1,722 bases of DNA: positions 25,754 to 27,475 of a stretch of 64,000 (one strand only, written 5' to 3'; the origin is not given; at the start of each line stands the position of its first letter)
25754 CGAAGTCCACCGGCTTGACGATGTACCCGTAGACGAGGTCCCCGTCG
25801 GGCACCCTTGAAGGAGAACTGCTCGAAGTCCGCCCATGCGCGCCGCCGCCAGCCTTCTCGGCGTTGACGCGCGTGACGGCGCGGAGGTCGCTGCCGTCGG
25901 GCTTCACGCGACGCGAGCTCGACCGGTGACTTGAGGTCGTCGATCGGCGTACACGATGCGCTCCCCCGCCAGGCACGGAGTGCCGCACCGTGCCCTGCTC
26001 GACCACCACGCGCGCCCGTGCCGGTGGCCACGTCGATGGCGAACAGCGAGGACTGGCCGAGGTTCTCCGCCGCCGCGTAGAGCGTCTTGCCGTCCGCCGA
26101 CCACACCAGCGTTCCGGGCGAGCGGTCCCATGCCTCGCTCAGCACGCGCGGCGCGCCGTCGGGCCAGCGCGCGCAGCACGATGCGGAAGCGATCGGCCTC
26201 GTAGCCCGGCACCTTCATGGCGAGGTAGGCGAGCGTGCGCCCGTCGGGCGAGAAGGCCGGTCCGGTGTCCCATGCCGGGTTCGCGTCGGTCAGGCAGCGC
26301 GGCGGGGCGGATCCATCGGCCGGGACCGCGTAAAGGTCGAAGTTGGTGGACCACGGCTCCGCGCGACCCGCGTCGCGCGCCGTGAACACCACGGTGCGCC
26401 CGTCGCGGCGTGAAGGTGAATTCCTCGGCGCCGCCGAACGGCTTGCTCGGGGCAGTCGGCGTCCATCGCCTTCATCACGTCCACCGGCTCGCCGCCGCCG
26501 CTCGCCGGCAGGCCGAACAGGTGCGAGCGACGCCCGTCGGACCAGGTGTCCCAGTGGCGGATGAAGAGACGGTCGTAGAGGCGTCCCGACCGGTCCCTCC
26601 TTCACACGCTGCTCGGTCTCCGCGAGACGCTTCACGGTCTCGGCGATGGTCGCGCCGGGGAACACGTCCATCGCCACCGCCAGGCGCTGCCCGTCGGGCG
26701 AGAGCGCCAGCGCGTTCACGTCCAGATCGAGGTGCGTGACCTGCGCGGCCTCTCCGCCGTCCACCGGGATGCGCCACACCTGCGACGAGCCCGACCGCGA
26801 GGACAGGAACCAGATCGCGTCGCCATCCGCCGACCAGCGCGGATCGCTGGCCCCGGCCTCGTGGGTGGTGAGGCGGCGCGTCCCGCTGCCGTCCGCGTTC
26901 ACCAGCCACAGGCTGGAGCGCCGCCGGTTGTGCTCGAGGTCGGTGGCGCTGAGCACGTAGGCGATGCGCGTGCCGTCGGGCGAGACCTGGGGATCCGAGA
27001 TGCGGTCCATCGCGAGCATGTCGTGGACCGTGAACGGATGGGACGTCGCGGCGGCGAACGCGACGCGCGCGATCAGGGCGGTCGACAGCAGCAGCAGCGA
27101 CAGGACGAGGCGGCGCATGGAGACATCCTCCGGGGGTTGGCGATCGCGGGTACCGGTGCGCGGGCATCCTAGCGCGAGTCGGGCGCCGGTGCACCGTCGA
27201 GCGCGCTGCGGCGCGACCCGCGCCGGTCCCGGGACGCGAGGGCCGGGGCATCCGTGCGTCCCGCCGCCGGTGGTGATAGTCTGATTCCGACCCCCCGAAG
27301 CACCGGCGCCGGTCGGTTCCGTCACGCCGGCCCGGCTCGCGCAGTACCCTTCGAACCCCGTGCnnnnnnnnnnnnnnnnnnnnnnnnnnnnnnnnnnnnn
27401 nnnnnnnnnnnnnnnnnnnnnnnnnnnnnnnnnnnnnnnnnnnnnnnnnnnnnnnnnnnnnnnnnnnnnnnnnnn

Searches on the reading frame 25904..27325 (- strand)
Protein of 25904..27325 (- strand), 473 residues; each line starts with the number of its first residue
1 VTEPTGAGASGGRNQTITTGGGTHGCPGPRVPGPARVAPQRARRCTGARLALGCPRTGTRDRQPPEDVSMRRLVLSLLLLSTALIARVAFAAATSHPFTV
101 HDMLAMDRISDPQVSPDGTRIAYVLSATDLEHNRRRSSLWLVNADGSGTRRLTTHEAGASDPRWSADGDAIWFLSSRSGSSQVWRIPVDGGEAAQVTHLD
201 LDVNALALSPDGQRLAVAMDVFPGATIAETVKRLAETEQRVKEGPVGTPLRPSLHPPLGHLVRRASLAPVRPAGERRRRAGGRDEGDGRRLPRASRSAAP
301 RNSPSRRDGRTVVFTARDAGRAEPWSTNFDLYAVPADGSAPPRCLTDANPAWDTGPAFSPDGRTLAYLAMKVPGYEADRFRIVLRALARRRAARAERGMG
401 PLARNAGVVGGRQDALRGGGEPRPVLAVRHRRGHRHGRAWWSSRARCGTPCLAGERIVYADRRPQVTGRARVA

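Call 56: search_protein_families(library=pfam, proteins=[window:25904-27325:-], max_evalue=0.001)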
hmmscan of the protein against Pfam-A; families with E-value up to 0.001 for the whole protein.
window:25904-27325:- (473 aa): 3 families
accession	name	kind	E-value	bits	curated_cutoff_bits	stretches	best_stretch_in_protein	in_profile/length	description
PF07676.18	PD40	-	5.6e-20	71.2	20.9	2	150-185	2-38/38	WD40-like Beta Propeller Repeat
PF10647.15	Gmad1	-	4.7e-07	30.3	20.5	1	99-218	105-221/251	Lipoprotein LpqB beta-propeller domain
PF00930.27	DPPIV_N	-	3.1e-05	23.3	22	0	139-215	262-343/354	Dipeptidyl peptidase IV (DPP IV) N-terminal region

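Call 57: search_protein_families(library=ncbifam, proteins=[window:25904-27325:-], max_evalue=0.01)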
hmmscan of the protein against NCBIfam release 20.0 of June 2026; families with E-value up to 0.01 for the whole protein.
window:25904-27325:- (473 aa): 8 families
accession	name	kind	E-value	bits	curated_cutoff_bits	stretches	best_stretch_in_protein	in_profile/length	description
NF053518.1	DipepPtdsDpp5Prph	equivalog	9.3e-40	136.8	900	2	98-241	3-146/655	dipeptidyl-peptidase Dpp5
TIGR02800.1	propeller_TolB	equivalog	1.5e-23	83.4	343.15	2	111-220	239-342/418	Tol-Pal system beta propeller repeat protein TolB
NF033523.0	lasso_peptidase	equivalog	2.6e-23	82.6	400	1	99-220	2-151/638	Atxe2 family lasso peptide isopeptidase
NF002183.0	PRK01029.1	equivalog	1.1e-08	34.6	405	1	110-201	284-371/429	Tol-Pal system protein TolB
NF010141.1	PRK13616.1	equivalog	0.00043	18.9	602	1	106-235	342-472/584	MtrAB system accessory lipoprotein LpqB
TIGR02171.1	Fb_sc_TIGR02171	subfamily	0.001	17.1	544.35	1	105-169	348-411/912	TIGR02171 family lipoprotein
NF003124.0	PRK04043.1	equivalog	0.0011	17.9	428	0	115-186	327-397/419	Tol-Pal system protein TolB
NF052339.1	hydrazine_alpha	equivalog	0.0097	13.8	800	0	150-200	96-148/804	hydrazine synthase subunit alpha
